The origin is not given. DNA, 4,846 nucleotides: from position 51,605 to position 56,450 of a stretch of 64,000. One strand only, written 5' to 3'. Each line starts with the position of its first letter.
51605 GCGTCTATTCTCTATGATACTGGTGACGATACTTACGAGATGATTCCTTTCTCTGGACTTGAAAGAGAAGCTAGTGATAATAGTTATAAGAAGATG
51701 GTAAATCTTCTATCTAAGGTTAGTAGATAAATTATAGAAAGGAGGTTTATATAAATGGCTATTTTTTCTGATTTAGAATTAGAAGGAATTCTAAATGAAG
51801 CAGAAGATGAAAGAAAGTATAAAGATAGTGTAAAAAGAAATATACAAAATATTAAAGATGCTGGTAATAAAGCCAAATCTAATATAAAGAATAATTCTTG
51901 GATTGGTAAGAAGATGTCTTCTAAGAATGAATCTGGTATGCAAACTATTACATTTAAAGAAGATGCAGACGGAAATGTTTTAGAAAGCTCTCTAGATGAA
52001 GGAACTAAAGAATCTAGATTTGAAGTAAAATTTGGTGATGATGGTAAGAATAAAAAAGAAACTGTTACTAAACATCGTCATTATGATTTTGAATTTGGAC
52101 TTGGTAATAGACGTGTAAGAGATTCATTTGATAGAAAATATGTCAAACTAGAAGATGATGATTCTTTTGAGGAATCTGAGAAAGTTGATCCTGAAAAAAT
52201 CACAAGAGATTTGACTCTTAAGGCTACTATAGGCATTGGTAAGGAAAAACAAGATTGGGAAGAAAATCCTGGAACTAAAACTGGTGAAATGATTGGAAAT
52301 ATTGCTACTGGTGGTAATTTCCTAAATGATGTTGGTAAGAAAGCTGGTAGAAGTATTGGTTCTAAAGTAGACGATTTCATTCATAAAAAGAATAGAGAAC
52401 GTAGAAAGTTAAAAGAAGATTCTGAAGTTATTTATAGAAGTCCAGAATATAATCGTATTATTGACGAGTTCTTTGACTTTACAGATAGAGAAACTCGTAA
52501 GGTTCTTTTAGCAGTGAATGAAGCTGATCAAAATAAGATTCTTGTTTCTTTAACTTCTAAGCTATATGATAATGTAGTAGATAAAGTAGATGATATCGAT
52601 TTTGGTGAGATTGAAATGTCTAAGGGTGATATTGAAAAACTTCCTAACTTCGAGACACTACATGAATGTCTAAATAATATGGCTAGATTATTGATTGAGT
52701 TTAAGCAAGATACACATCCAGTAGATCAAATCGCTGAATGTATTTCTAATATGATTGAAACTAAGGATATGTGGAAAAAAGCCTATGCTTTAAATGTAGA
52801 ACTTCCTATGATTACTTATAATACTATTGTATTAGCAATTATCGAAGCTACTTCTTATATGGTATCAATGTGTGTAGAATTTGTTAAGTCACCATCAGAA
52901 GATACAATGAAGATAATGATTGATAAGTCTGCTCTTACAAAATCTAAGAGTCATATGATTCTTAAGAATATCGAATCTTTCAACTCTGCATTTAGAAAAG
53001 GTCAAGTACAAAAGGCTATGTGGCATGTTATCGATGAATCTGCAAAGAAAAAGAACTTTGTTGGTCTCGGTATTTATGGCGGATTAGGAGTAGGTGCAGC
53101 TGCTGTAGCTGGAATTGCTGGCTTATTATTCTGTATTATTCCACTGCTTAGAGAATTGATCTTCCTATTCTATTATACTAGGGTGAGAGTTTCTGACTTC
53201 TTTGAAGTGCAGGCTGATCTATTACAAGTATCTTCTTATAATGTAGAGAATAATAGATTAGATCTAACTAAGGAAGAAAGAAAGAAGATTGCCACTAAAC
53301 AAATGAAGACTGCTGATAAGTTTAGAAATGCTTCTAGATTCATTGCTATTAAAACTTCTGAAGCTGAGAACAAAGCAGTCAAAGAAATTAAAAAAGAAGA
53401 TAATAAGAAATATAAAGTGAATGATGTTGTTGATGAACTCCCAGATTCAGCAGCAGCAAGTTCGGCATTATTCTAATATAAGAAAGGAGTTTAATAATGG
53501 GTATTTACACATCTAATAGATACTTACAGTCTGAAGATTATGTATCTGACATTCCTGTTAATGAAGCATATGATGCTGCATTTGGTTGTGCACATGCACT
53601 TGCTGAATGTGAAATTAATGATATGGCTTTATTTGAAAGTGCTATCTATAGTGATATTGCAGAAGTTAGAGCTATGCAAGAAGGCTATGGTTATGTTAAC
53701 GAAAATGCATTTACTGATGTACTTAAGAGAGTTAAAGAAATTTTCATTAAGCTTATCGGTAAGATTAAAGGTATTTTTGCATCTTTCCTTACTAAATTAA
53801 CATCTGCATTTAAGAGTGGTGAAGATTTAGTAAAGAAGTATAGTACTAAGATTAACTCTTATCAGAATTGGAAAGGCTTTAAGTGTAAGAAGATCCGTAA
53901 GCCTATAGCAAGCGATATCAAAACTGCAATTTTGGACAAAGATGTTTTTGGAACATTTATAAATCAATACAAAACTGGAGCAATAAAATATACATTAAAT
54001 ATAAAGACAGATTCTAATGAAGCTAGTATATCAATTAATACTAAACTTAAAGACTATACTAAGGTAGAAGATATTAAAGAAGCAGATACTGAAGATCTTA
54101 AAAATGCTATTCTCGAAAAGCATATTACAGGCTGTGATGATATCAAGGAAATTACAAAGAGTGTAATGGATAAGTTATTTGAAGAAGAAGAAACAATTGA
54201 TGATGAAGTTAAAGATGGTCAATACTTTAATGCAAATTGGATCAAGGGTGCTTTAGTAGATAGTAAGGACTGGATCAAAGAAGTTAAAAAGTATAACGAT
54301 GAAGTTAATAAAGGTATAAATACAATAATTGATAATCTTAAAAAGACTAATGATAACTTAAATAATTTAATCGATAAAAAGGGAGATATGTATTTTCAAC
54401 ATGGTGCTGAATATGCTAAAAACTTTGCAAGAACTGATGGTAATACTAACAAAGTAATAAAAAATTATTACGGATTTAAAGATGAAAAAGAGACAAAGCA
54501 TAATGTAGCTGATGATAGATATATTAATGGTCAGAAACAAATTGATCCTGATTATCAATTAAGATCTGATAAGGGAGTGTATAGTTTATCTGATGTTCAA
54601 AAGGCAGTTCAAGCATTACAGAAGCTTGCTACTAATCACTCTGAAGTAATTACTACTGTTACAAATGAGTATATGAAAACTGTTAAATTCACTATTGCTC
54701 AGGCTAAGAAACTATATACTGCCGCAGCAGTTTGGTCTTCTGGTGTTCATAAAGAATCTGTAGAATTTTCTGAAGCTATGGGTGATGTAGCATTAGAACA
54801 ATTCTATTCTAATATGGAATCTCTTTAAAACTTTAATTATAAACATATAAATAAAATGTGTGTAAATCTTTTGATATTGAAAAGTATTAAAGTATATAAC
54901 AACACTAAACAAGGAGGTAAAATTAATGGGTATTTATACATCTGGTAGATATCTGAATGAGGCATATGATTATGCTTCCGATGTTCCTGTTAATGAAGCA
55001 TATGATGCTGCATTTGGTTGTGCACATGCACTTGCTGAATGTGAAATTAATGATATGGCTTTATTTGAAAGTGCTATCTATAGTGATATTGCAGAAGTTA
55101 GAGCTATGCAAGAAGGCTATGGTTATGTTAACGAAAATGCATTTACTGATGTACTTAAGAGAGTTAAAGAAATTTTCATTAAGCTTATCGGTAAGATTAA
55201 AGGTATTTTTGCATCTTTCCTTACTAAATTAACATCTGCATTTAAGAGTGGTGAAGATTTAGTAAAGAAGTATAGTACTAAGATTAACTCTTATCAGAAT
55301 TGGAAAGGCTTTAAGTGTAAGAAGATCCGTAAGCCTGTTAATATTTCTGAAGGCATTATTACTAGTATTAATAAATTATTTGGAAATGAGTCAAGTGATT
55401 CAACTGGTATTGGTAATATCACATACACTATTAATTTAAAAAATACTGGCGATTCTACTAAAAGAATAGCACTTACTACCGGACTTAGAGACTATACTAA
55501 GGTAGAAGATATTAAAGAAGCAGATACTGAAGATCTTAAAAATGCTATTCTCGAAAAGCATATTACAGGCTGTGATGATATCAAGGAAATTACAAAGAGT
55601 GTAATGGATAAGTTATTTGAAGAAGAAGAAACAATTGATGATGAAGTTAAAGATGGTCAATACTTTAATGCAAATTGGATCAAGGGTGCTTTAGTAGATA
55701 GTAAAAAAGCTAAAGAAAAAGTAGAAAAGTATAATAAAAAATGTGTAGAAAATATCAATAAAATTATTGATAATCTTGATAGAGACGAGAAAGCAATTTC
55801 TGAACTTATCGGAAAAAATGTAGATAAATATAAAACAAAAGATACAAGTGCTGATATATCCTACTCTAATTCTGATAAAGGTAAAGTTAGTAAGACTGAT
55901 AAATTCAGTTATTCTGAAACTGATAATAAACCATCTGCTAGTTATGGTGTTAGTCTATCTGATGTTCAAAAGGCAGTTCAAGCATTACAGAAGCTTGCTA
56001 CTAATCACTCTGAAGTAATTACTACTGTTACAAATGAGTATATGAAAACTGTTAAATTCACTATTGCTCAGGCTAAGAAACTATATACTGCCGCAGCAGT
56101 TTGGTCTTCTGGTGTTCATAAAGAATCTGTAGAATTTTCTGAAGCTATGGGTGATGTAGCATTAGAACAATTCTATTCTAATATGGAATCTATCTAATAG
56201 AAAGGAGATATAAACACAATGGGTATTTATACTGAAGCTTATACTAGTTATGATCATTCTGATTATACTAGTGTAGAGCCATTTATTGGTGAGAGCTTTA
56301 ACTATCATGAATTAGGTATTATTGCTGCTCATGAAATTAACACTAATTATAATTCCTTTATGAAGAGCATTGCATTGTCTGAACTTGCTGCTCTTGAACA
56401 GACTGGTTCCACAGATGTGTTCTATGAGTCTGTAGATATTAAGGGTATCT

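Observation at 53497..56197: Tandem paralogs P1 and P2 are cassette mosaics: three 100% identical blocks interrupted by two unrelated inserts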

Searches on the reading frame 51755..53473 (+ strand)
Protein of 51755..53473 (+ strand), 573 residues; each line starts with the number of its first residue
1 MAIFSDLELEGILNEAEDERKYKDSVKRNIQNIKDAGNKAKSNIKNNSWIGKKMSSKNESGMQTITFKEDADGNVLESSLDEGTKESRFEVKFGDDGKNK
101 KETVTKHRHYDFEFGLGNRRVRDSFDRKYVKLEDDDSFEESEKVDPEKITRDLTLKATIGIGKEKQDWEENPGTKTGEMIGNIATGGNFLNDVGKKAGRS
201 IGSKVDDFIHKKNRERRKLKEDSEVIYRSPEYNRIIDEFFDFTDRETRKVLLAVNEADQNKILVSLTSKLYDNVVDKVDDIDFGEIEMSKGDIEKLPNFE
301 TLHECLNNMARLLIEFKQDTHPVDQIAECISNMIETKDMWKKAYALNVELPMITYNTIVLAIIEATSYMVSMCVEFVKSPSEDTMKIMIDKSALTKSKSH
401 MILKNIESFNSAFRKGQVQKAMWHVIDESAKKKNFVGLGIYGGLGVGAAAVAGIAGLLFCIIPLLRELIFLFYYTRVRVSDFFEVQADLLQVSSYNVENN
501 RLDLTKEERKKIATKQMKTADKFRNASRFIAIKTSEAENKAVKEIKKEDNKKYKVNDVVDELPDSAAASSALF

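Call 6: search_protein_families(library=pfam, proteins=[window:51755-53473:+], max_evalue=1)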
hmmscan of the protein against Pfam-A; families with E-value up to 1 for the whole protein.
window:51755-53473:+ (573 aa): 0 families

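Call 7: search_protein_families(library=phrogs, proteins=[window:51755-53473:+], max_evalue=0.1)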
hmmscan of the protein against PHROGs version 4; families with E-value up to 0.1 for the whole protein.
window:51755-53473:+ (573 aa): 4 families
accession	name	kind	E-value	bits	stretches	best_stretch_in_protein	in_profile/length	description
phrog_23545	-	head and packaging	2.9e-29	103.5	1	255-553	37-328/344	virion structural protein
phrog_19832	-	unknown function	0.0071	17.5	1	158-338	3-186/205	-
phrog_18827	-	unknown function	0.068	14.4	0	161-204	5-48/64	-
phrog_11369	-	unknown function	0.072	14.2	1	378-437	53-112/159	-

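Call 56: search_dna_similar(query=window:51755-53473:+, collection=phages, mode=protein, max_rows=15, max_evalue=0.001)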
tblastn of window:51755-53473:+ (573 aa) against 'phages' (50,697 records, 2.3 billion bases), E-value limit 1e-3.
Records with a match: 8; places in all: 8; records where one place covers at least 80% of the query: 0.
Best place of each record, by identity: <60% 8.
By first word of the organism name: Bacillus 8.
By host as written in the record: Bacillus subtilis 4; Bacillus subtilis subsp. subtilis 168 2; Bacillus sp 1; Bacillus pumilus 1.
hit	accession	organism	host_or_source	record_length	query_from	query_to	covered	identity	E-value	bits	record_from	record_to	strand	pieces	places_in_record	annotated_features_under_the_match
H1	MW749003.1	Bacillus phage vB_BspM_Internexus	Bacillus sp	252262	265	524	45%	26.6%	1e-13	81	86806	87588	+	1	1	hypothetical protein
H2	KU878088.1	Bacillus phage AR9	Bacillus subtilis subsp. subtilis 168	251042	266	524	45%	25.4%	1e-11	74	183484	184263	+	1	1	virion protein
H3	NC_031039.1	Bacillus phage AR9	Bacillus subtilis subsp. subtilis 168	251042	266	524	45%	25.4%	1e-11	74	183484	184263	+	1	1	virion structural protein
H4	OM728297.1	Bacillus phage vB_BsuM-Goe21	Bacillus subtilis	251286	266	524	45%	25.4%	1e-11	74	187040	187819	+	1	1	hypothetical protein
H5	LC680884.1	Bacillus phage PBS1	Bacillus subtilis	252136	266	524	45%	25.4%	1e-11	74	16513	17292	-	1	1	hypothetical protein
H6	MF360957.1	Bacillus phage PBS1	Bacillus subtilis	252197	266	524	45%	25.4%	1e-11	74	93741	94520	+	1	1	106: hypothetical protein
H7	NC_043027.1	Bacillus phage PBS1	Bacillus subtilis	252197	266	524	45%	25.4%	1e-11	74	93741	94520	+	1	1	106: virion structural protein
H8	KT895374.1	Bacillus phage vB_BpuM-BpSp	Bacillus pumilus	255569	266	420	27%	29.0%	5e-9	66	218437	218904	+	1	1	hypothetical protein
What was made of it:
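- Closest known: phiKZ-type internal head / inner-body. Different: The nearest isolates are the Gram-positive phages AR9 and PBS1, not phiKZ (call 56).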

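Call 58: get_annotated_region(hit=H3, flank=9000)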
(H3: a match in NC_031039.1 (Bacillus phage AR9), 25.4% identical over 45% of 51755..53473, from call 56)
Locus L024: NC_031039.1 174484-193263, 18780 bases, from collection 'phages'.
description: Bacillus phage AR9, complete genome.
organism: Bacillus phage AR9 (NCBI taxid 1815509)
taxonomy: Viruses; Duplodnaviria; Heunggongvirae; Uroviricota; Caudoviricetes; Takahashivirus; Takahashivirus PBS1
host: Bacillus subtilis subsp. subtilis 168; source: -; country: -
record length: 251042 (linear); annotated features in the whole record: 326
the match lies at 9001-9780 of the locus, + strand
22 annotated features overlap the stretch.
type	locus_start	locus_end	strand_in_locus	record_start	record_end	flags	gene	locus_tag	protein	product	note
CDS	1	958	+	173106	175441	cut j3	-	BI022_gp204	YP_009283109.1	virion structural protein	-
CDS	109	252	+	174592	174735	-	-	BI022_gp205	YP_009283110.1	hypothetical protein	-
CDS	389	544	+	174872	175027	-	-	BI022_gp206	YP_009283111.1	hypothetical protein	-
CDS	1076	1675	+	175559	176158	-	-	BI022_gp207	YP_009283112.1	RusA-like Holliday junction resolvase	COG4570 - Holliday junction resolvase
CDS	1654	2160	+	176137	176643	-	-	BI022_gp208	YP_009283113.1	hypothetical protein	-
CDS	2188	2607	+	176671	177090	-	-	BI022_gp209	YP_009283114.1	kinase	-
CDS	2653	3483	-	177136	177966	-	-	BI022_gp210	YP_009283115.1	hypothetical protein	-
CDS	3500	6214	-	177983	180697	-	-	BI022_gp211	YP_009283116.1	hypothetical protein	-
CDS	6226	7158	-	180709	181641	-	-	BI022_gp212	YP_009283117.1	virion structural protein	-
regulatory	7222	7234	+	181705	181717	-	-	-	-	promoter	early promoter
CDS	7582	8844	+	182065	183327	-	-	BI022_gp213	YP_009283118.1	virion structural protein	transmembrane domain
CDS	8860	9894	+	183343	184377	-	-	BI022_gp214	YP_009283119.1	virion structural protein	-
CDS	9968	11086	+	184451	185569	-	-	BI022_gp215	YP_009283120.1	virion structural protein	-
CDS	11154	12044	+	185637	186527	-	-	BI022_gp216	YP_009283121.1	hypothetical protein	-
CDS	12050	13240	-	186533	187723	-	-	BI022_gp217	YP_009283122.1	hypothetical protein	-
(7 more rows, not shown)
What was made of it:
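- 51755..53476 (+): Upstream virion structural protein gene (573 aa). Copy a follows it by 20 nt. phrog_23545 virion structural protein, E 2.9e-29 (call 7). tblastn hit to Bacillus phage AR9 gp214/PBS1 virion structural protein (calls 56 and 58).
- There is AR9 synteny (calls 56 and 58).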

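Call 61: search_protein_families(library=pfam, proteins=[L024:9968-11083:+, L024:11154-12041:+], max_evalue=0.01)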
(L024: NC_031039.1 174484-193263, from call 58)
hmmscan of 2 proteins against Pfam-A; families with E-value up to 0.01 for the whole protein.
L024:9968-11083:+ (372 aa): 0 families

L024:11154-12041:+ (296 aa): 0 families

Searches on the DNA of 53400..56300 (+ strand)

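Call 8: search_dna_similar(query=window:53400-56300:+, collection=phages, mode=distant, max_rows=30)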
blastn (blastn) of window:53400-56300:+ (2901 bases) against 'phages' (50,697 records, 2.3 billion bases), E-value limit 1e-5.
No match.

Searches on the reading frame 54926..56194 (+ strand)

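Call 6: search_protein_families(library=pfam, proteins=[window:54926-56194:+], max_evalue=1)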
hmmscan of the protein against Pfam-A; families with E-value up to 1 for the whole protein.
window:54926-56194:+ (423 aa): 5 families
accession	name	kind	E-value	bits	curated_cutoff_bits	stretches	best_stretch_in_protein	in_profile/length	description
PF10157.14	BORCS6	-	0.044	14.4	35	0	264-304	10-50/101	BLOC-1-related complex sub-unit 6 C-terminal helix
PF02317.23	Octopine_DH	-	0.13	12.7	30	1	248-331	25-98/150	NAD/NADP octopine/nopaline dehydrogenase, alpha-helical domain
PF01873.23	eIF-5_eIF-2B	-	0.13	12.6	27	1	260-306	14-60/117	Domain found in IF2B/IF5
PF18349.7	PAZ_4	-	0.2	12.1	25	0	254-277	28-51/93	PAZ domain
PF10173.14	Mit_KHE1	-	0.25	12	22.5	1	260-365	48-136/188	Mitochondrial K+-H+ exchange-related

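Call 7: search_protein_families(library=phrogs, proteins=[window:54926-56194:+], max_evalue=0.1)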
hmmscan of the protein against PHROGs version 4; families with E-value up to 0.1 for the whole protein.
window:54926-56194:+ (423 aa): 0 families
